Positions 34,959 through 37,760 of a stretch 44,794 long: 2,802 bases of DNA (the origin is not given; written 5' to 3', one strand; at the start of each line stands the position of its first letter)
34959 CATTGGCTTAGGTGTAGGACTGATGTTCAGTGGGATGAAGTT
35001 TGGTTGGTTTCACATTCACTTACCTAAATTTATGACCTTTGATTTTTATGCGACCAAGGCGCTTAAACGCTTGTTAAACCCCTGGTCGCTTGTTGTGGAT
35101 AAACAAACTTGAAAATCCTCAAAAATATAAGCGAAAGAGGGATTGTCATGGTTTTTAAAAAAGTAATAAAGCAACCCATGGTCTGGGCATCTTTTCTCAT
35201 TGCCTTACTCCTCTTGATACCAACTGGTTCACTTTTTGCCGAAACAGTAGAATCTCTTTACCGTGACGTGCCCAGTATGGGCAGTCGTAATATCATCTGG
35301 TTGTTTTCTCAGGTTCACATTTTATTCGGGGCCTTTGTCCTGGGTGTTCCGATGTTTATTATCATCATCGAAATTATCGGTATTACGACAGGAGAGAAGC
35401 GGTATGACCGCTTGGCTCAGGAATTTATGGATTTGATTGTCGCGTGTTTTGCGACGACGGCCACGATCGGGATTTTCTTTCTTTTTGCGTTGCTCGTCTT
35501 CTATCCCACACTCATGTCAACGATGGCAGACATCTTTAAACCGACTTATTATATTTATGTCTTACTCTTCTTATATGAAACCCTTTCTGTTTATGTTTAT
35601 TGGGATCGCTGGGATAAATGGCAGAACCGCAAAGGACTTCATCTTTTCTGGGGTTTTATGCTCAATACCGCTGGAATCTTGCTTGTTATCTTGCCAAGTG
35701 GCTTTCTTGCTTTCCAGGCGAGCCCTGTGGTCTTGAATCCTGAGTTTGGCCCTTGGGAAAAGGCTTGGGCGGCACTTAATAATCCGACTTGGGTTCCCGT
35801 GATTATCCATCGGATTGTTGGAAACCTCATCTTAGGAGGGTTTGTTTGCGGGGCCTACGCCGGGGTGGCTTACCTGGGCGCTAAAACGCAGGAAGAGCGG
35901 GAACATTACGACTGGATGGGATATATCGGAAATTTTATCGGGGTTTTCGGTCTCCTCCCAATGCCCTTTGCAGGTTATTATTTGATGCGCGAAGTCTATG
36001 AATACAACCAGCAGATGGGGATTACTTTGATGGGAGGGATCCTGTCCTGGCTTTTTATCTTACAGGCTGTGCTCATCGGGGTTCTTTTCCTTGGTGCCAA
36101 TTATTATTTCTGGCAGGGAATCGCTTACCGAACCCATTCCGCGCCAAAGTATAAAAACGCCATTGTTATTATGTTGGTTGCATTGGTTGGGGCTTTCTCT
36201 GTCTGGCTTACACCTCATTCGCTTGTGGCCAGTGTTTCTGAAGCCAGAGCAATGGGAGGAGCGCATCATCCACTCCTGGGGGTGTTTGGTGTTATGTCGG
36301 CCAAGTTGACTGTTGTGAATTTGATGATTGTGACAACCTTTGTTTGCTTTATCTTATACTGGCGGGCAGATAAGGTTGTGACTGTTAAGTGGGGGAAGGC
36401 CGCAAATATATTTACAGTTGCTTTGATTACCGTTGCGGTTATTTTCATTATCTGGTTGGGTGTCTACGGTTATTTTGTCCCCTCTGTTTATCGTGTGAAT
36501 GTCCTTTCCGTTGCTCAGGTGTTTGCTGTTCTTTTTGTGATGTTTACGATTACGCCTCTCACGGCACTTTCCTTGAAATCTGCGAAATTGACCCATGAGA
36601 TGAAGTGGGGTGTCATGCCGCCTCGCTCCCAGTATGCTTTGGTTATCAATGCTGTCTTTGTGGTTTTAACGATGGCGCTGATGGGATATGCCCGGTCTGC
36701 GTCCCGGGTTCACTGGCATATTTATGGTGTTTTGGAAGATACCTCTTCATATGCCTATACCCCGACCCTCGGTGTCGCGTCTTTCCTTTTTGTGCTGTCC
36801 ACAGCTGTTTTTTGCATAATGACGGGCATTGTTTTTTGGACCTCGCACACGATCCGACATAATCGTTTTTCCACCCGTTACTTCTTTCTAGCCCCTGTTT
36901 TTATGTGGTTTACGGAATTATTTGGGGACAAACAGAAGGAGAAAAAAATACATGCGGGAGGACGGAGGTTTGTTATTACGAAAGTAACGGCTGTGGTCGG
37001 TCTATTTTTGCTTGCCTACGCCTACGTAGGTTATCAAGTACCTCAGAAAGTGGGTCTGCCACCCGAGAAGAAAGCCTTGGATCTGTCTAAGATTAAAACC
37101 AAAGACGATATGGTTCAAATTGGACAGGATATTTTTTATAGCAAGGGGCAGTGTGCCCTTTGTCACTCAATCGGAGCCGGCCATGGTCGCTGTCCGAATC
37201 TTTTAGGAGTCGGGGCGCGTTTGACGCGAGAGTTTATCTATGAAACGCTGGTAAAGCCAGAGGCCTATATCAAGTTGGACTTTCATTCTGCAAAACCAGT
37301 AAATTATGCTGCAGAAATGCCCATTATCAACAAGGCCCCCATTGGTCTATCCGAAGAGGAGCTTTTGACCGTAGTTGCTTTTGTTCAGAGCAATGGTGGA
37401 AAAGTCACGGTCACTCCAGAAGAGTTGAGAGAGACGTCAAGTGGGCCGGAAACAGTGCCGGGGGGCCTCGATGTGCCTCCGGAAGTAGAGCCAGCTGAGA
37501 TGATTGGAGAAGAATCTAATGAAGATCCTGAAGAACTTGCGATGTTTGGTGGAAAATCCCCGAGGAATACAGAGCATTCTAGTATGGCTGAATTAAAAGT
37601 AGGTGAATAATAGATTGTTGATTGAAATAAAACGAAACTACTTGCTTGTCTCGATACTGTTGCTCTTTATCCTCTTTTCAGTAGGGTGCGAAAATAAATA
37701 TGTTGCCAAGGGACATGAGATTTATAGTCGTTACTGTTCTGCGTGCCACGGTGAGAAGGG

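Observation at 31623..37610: Two orphan complex-I/Mrp antiporter-like subunits directly upstream of a CydB-less bd-like oxidase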

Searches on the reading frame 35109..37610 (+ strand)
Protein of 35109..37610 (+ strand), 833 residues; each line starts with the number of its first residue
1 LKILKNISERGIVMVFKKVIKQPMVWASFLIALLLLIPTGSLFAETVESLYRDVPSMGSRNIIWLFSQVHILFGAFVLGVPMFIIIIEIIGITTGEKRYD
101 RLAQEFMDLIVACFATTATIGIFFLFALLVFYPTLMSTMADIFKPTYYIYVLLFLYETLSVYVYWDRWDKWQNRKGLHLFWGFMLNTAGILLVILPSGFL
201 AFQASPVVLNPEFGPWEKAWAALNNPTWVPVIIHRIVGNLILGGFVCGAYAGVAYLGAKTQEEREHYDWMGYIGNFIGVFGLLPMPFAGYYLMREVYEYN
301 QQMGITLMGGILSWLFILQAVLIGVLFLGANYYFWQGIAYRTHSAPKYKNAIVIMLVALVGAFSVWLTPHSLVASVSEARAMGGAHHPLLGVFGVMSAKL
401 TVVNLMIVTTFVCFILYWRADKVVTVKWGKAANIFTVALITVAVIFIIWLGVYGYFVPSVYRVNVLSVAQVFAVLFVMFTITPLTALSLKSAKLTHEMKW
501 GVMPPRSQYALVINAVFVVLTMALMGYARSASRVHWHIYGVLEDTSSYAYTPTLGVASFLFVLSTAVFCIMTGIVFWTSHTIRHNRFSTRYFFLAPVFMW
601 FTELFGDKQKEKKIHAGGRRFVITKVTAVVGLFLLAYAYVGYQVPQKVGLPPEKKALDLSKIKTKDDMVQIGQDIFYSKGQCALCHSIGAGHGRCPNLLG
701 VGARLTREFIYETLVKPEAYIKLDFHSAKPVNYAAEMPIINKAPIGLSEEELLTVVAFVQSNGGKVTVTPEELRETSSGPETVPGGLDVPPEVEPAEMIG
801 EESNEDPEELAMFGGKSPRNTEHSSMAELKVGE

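Call 5: search_protein_families(library=pfam, proteins=[window:35109-37610:+], max_evalue=0.01)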
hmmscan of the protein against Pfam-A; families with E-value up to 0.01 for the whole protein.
window:35109-37610:+ (833 aa): 2 families
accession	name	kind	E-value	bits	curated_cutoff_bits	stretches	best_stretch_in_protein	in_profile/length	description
PF01654.22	Cyt_bd_oxida_I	-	1.8e-13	50.3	26.2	1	67-313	10-253/418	Cytochrome bd terminal oxidase subunit I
PF00034.26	Cytochrom_C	-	0.00014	23.6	21.3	1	671-761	3-88/90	Cytochrome c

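Call 6: search_protein_families(library=ncbifam, proteins=[window:35109-37610:+], max_evalue=0.01)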
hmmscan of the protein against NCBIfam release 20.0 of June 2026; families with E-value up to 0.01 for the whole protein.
window:35109-37610:+ (833 aa): 3 families
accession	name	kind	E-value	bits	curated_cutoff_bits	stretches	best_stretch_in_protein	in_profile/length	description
TIGR02603.1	CxxCH_TIGR02603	domain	2.5e-06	27.5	68.15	1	672-728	6-61/134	putative heme-binding domain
NF050122.1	bc1_QcrC_actin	exception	0.00068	19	200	1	660-779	35-134/253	cytochrome bc1 complex diheme cytochrome c subunit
TIGR04485.1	thiosulf_SoxX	equivalog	0.001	19.7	61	1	678-760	1-76/78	sulfur oxidation c-type cytochrome SoxX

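Call 24: find_homologous_proteins(query=window:35109-37610:+, max_evalue=0.00001)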
Query window:35109-37610:+ (833 aa): 6083 proteins with E <= 0.00001 among 8000 candidates; the best 120 are listed.
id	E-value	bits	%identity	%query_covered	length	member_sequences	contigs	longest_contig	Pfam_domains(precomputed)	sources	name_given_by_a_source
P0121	0.0e+0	1863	100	98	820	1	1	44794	PF01654.23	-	-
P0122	0.0e+0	1595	85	99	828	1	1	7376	PF00034.27,PF01654.23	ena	-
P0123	0.0e+0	1567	83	98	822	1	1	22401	PF00034.27,PF01654.23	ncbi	-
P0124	0.0e+0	1557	85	97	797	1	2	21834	PF00034.27,PF01654.23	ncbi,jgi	-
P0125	0.0e+0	1545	82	98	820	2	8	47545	PF00034.27,PF01654.23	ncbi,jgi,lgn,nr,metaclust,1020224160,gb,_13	ncbi:MAG TPA: c-type cytochrome [Nitrospiria bacterium]|nr:c-type cytochrome [Candidatus Manganitrop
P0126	0.0e+0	1540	84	96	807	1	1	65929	PF00034.27,PF01654.23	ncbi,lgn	-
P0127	0.0e+0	1539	84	96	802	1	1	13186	PF00034.27,PF01654.23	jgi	-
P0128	0.0e+0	1497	81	96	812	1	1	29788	PF00034.27,PF01654.23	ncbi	ncbi:MAG: cytochrome ubiquinol oxidase subunit I [Nitrospiria bacterium]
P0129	0.0e+0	1490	78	98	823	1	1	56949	PF00034.27,PF01654.23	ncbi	-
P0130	0.0e+0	1485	80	96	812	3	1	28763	PF00034.27,PF01654.23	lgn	-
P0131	0.0e+0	1466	77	100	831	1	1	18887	PF00034.27,PF01654.23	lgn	-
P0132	0.0e+0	1447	78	97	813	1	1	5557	PF00034.27,PF01654.23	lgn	-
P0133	0.0e+0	1444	78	96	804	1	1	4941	PF00034.27,PF01654.23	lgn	-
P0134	0.0e+0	1440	76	99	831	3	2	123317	PF00034.27,PF01654.23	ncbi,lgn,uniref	ncbi:hypothetical protein MNBD_NITROSPIRAE01-649 [hydrothermal vent metagenome]|uniref:Cytochrome c 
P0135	0.0e+0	1435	77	97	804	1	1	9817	PF00034.27,PF01654.23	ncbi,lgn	ncbi:MAG: cytochrome ubiquinol oxidase subunit I [Nitrospiria bacterium]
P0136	0.0e+0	1434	78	95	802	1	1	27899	PF00034.27,PF01654.23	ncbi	-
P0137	0.0e+0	1433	78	95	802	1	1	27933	PF00034.27,PF01654.23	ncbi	-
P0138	0.0e+0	1432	78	95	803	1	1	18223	PF00034.27,PF01654.23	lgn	-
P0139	0.0e+0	1429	78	96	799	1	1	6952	PF00034.27,PF01654.23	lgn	-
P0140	0.0e+0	1375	77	92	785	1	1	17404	PF00034.27,PF01654.23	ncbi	ncbi:MAG: cytochrome ubiquinol oxidase subunit I [Nitrospiria bacterium]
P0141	0.0e+0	1368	77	91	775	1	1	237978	PF00034.27,PF01654.23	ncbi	-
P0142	0.0e+0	1356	73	97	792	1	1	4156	PF01654.23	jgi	-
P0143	0.0e+0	1291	72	95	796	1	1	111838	PF00034.27,PF01654.23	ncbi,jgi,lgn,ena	-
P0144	0.0e+0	1259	71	94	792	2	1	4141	PF00034.27,PF01654.23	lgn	-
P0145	0.0e+0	1198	69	93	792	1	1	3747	PF01654.23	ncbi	-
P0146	0.0e+0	1104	66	90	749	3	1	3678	PF00034.27,PF01654.23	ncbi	ncbi:MAG: c-type cytochrome, partial [Nitrospiria bacterium]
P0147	0.0e+0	1091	64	91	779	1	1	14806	PF00034.27,PF01654.23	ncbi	-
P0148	0.0e+0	1074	61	92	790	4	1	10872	PF00034.27,PF01654.23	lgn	-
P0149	0.0e+0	1072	60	94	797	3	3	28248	PF00034.27,PF01654.23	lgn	-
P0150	0.0e+0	1058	60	93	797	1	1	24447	PF00034.27,PF01654.23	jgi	jgi:cytochrome bd-type quinol oxidase subunit 1/mono/diheme cytochrome c family protein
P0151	0.0e+0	1057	59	95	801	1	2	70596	PF00034.27,PF01654.23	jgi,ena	-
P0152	0.0e+0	1051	61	94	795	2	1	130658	PF01654.23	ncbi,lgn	-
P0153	0.0e+0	1048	60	93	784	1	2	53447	PF00034.27,PF01654.23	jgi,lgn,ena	-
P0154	0.0e+0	1048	59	91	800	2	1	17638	PF00034.27,PF01654.23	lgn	-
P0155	0.0e+0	1046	78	71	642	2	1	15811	PF01654.23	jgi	-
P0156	0.0e+0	1041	60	94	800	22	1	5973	PF00034.27,PF01654.23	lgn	-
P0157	0.0e+0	1040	59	94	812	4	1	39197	PF00034.27,PF01654.23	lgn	-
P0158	0.0e+0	1038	59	91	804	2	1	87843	PF00034.27,PF01654.23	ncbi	-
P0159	0.0e+0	1038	59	91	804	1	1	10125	PF00034.27,PF01654.23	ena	-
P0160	0.0e+0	1027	60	91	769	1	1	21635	PF00034.27,PF01654.23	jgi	-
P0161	0.0e+0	1021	60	89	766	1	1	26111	PF01654.23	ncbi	-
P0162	3.8e-296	1003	57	92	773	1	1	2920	PF01654.23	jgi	jgi:cytochrome bd-type quinol oxidase subunit 1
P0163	2.6e-294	997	57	92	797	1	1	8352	PF00034.27,PF01654.23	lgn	-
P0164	2.5e-292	990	58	89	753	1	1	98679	PF01654.23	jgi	-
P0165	1.0e-290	985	81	63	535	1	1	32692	PF00034.27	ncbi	ncbi:MAG: c-type cytochrome, partial [Nitrospiria bacterium]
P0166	1.3e-284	965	88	59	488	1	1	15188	PF01654.23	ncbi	ncbi:MAG: cytochrome ubiquinol oxidase subunit I, partial [Nitrospiria bacterium]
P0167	6.4e-283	959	58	87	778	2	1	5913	PF00034.27,PF01654.23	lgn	-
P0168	1.9e-282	958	56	91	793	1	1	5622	PF01654.23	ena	-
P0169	9.5e-282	955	58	87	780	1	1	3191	PF00034.27,PF01654.23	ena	-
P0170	6.4e-281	952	56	90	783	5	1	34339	PF00034.27,PF01654.23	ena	-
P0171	6.8e-281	952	60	88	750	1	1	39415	PF00034.27,PF01654.23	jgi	jgi:hypothetical protein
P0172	2.2e-280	951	58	88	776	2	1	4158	PF01654.23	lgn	-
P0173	2.3e-280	951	58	88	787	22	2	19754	PF00034.27,PF01654.23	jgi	-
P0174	1.2e-279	948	58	87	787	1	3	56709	PF00034.27,PF01654.23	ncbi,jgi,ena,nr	ncbi:MAG: conserved membrane hypothetical protein, Cytochrome bd-type quinol oxidase subunit 1-like 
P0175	2.4e-278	944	58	87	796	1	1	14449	PF00034.27,PF01654.23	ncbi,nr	ncbi:MAG: cytochrome ubiquinol oxidase subunit I [Nitrospirae bacterium]|nr:cytochrome ubiquinol oxi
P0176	7.3e-278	942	57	88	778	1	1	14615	PF00034.27,PF01654.23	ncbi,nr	ncbi:MAG: c-type cytochrome [Nitrospira sp.]|nr:MAG: c-type cytochrome [Nitrospira sp.]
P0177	1.0e-277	942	56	91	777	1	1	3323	PF00034.27,PF01654.23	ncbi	-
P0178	4.6e-276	936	57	87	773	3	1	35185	PF00034.27,PF01654.23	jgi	jgi:cytochrome bd-type quinol oxidase subunit 1/mono/diheme cytochrome c family protein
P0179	4.8e-276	936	58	90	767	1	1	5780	PF00034.27,PF01654.23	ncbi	-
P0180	1.7e-275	935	57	87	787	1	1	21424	PF00034.27,PF01654.23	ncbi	-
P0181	2.0e-275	934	56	92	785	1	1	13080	PF00034.27,PF01654.23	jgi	jgi:cytochrome bd-type quinol oxidase subunit 1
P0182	4.5e-275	933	56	88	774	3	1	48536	PF00034.27,PF01654.23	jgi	jgi:mono/diheme cytochrome c family protein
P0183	5.8e-275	933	58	88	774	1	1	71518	PF01654.23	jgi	jgi:cytochrome bd ubiquinol oxidase subunit I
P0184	6.6e-275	933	56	89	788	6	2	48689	PF00034.27,PF01654.23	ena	-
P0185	6.8e-275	933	56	88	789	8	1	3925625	PF00034.27,PF01654.23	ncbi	ncbi:cytochrome ubiquinol oxidase subunit I [Nitrospira sp. Kam-Ns4a]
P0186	4.2e-274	930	56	89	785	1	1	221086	PF01654.23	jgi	jgi:cytochrome bd-type quinol oxidase subunit 1/mono/diheme cytochrome c family protein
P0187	5.0e-274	930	55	90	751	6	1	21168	PF00034.27,PF01654.23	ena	-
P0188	5.7e-274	929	57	90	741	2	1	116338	PF00034.27,PF01654.23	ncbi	-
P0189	7.0e-274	929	56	87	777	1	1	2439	PF00034.27,PF01654.23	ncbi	ncbi:MAG: cytochrome ubiquinol oxidase subunit I, partial [Nitrospiraceae bacterium]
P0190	8.6e-274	929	56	88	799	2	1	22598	PF00034.27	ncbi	ncbi:MAG: cytochrome ubiquinol oxidase subunit I [Nitrospirota bacterium]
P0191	8.9e-274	929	56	91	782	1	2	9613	PF00034.27,PF01654.23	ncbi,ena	ncbi:MAG: cytochrome ubiquinol oxidase subunit I [Nitrospirota bacterium]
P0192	2.0e-273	928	58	88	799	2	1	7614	PF00034.27,PF01654.23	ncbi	-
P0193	2.2e-273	928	56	88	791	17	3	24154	PF00034.27,PF01654.23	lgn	-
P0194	3.0e-273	927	55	93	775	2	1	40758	PF00034.27,PF01654.23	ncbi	-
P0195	1.4e-272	925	56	92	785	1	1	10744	PF00034.27,PF01654.23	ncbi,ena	ncbi:MAG: cytochrome ubiquinol oxidase subunit I [Nitrospirota bacterium]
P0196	2.0e-272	924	56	87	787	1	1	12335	PF00034.27,PF01654.23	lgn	-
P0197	2.2e-272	924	55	91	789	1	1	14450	PF00034.27,PF01654.23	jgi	-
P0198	8.0e-272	922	57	89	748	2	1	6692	PF00034.27,PF01654.23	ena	-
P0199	1.5e-271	922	55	90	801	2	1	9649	PF00034.27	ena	-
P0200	3.5e-271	920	55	94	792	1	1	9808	PF00034.27,PF01654.23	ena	-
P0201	6.7e-271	919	58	87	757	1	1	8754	PF00034.27,PF01654.23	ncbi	-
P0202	1.3e-270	918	54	91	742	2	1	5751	PF01654.23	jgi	jgi:cytochrome bd-type quinol oxidase subunit 1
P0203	5.1e-270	916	57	89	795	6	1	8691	PF00034.27,PF01654.23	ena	-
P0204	9.6e-270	916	53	93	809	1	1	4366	PF00034.27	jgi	-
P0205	2.6e-269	914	56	91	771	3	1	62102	PF00034.27,PF01654.23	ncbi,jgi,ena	jgi:hypothetical protein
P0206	8.9e-269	912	55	90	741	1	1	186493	PF00034.27,PF01654.23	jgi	jgi:cytochrome bd ubiquinol oxidase subunit I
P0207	9.5e-269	912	56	90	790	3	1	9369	PF00034.27,PF01654.23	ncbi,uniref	ncbi:hypothetical protein MNBD_NITROSPINAE04-1719 [hydrothermal vent metagenome]|uniref:Cytochrome c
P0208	3.1e-268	911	55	90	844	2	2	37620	PF00034.27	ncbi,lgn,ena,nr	ncbi:MAG TPA: c-type cytochrome [Nitrospirae bacterium]|nr:c-type cytochrome [Nitrospirota bacterium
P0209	4.1e-268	910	55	88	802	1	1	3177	PF00034.27,PF01654.23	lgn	-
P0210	8.5e-268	909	56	88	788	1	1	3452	PF00034.27,PF01654.23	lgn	-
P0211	1.2e-267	909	55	91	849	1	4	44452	PF00034.27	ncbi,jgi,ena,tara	tara:strand:+ start:33726 stop:36275 length:2550 start_codon:yes stop_codon:yes gene_type:complete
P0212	1.7e-267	908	55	87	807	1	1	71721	PF00034.27,PF01654.23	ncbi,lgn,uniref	ncbi:hypothetical protein MNBD_NITROSPINAE02-1190 [hydrothermal vent metagenome]|uniref:Cytochrome c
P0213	3.1e-267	907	54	91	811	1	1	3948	PF01654.23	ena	-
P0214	3.7e-267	907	56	87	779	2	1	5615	PF00034.27,PF01654.23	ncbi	-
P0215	8.5e-267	906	55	87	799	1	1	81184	PF00034.27,PF01654.23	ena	-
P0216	8.3e-266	902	56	88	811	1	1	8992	PF01654.23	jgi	-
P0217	1.3e-265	902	55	89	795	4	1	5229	PF00034.27,PF01654.23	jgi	-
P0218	3.5e-264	897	57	87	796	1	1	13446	PF00034.27,PF01654.23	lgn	-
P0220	6.1e-264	896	54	90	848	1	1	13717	PF00034.27,PF01654.23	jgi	-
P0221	1.8e-263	895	54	91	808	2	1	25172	PF01654.23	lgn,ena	-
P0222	4.1e-263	894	54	90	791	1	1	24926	PF01654.23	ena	-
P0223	4.6e-263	893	59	83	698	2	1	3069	PF00034.27,PF01654.23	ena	-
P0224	1.9e-262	891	55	87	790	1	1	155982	PF00034.27,PF01654.23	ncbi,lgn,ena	-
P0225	3.6e-262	890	54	88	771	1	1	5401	PF00034.27,PF01654.23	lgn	-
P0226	5.6e-262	890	56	88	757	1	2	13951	PF00034.27,PF01654.23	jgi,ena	-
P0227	8.9e-262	889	55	87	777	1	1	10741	PF00034.27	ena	-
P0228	1.9e-261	888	55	87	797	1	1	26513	PF00034.27,PF01654.23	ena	-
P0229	2.2e-261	888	55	88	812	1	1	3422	PF00034.27,PF01654.23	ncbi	-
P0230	2.9e-261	887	53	91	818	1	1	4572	PF01654.23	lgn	-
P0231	9.0e-261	886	55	87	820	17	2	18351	PF00034.27,PF01654.23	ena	-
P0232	3.7e-260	884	52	95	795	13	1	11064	PF01654.23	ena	-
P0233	7.0e-260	883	54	88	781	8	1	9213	PF00034.27,PF01654.23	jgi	jgi:mono/diheme cytochrome c family protein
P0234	1.0e-259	882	54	89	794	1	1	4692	PF00034.27,PF01654.23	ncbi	-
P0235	1.1e-258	879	53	91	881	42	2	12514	PF01654.23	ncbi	-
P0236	2.2e-258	878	54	87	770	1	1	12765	PF01654.23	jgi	jgi:cytochrome bd-type quinol oxidase subunit 1/mono/diheme cytochrome c family protein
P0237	4.2e-257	874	82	57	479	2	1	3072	PF00034.27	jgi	jgi:mono/diheme cytochrome c family protein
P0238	1.6e-256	872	52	92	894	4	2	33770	PF01654.23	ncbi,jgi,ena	-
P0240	3.7e-256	871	53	90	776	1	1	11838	PF01654.23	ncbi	ncbi:MAG: cytochrome ubiquinol oxidase subunit I [Nitrospiria bacterium]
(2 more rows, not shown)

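Call 26: find_related_loci(query=A2, collection=genome_contigs, flank=10000)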
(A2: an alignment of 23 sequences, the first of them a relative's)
Query A2 (820 aa) in genome_contigs; peptide patterns used: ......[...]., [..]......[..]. (x = any residue, [..] = any of these).
600 stretches matched a pattern (row limit reached: there are more); 598 encode a relative of the query (tblastn E <= 1e-3); the best 80 are kept; 80 distinct loci.
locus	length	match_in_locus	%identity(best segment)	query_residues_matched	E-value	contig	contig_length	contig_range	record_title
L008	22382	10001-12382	81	9-799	0e+0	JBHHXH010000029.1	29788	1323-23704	MAG: Nitrospiria bacterium isolate D_2_bin.29 NODE_361_length_29788_cov_7.355127, whole genome shotgun sequence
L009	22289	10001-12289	77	5-762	0e+0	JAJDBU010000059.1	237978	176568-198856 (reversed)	MAG: Nitrospirota bacterium isolate OFTM244 OFTM244_58, whole genome shotgun sequence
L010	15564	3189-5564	72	1-790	0e+0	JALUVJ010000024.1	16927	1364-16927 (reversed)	MAG: Nitrospira sp. isolate 128-326_metabat2_scaf2bin.035 128-326_scaffold_1445_c1, whole genome shotgun sequence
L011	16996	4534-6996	83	1-820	0e+0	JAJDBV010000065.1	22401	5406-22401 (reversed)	MAG: Nitrospirota bacterium isolate OFTM249 OFTM249_64, whole genome shotgun sequence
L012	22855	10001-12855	58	1-804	0e+0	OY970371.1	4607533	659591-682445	MAG: Candidatus Manganitrophaceae bacterium isolate MFD03066.bin.c.2 genome assembly, chromosome: 1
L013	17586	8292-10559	56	16-775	0e+0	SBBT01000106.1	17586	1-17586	MAG: Candidatus Troglogloeales bacterium isolate Bin_6_1_1 Hy_contig7477, whole genome shotgun sequence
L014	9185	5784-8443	56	38-793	0e+0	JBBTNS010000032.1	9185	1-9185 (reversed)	MAG: Nitrospirota bacterium isolate H32-bin103_1 H32_bin103_1_000000000032, whole genome shotgun sequence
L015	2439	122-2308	56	38-765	0e+0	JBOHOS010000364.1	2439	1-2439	MAG: Nitrospiraceae bacterium isolate M3-S_concoct.bin.189 k127_2165768, whole genome shotgun sequence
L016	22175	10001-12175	58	38-761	0e+0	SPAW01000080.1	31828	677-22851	MAG: Nitrospira sp. isolate RCA Rifle_cladeA_scaffold_80, whole genome shotgun sequence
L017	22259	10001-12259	56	38-769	0e+0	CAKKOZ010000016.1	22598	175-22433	Nitrospiria bacterium isolate Hainich-H32-bin115-1 genome assembly, contig: H32-bin115_1_Hain_PNK108_H32_02um_1166_lengt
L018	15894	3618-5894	55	18-766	0e+0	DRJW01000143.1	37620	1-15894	MAG TPA_asm: Nitrospirae bacterium isolate HyVt-426 HyVt-426_k95_1444, whole genome shotgun sequence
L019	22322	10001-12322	54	38-797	0e+0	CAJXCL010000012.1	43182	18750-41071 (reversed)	MAG TPA_asm: uncultured Nitrospirae bacterium isolate ERR599099_bin.62_MetaBAT_v2.12.1_MAG genome assembly, contig: NODE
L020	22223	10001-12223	54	38-771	0e+0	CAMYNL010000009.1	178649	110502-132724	MAG: uncultured Gammaproteobacteria bacterium isolate FO_Gamma_078.1 genome assembly, contig: scaffold_24, whole genome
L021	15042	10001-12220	53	31-760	0e+0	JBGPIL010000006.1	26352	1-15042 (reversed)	MAG: Nitrospiria bacterium isolate OBJ_0618_7090110_334 k141_7594688_length_26352_cov_9.0000, whole genome shotgun seque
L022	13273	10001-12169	53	38-760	0e+0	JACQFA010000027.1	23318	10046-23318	MAG: Nitrospirae bacterium isolate NC_groundwater_1035_Pr1_S-0.65um_57_15 Montesol18_Sp65_coassembly_scaffold_397415, wh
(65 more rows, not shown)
